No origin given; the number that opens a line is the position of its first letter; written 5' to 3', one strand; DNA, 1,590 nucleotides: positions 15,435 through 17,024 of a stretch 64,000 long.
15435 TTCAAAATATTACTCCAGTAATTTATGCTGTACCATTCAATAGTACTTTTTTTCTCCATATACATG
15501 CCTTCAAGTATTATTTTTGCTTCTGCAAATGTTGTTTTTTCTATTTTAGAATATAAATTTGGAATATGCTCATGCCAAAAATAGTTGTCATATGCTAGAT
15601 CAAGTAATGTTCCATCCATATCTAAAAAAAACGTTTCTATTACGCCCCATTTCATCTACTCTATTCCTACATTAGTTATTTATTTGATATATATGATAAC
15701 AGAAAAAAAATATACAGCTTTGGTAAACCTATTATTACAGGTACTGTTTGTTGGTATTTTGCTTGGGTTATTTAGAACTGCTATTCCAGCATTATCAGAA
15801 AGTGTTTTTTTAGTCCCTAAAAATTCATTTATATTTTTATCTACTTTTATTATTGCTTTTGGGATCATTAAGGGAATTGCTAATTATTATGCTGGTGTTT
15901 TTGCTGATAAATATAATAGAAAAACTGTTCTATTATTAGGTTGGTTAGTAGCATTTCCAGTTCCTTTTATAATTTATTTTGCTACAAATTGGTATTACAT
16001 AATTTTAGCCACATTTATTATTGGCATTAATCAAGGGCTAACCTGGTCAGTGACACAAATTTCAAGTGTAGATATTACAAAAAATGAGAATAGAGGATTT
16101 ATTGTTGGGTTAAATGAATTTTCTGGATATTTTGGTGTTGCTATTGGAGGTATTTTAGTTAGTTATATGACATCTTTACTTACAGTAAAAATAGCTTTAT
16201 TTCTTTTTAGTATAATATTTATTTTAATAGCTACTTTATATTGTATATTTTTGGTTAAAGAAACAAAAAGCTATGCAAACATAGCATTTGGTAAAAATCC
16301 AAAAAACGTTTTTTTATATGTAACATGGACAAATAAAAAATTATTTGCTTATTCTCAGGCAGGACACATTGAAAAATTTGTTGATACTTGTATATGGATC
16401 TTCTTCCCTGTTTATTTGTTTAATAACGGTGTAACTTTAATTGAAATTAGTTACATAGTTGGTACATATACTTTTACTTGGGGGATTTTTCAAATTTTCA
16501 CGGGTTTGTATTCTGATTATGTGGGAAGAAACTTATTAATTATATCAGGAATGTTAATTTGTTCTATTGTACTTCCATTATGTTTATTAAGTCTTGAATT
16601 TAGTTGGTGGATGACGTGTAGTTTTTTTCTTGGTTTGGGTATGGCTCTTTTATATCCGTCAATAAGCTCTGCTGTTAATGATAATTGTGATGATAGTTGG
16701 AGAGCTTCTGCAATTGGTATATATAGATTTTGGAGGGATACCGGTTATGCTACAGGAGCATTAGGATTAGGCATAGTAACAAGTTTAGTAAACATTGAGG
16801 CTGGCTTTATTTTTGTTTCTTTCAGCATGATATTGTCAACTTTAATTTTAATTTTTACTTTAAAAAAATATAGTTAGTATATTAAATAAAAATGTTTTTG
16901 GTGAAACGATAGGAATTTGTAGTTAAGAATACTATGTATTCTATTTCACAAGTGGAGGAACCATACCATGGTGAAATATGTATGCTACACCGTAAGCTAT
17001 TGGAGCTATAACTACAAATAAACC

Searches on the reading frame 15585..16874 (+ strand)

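Call 3: search_protein_families(library=pfam, proteins=[window:15585-16874:+], max_evalue=1)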
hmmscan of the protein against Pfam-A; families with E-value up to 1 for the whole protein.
window:15585-16874:+ (430 aa): 2 families
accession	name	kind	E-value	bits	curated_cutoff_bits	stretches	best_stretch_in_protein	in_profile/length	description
PF07690.21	MFS_1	-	6.4e-37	127.7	33.4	2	53-244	5-194/347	Major Facilitator Superfamily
PF00083.30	Sugar_tr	-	2.9e-08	33.5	22.3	2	87-231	50-198/452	Sugar (and other) transporter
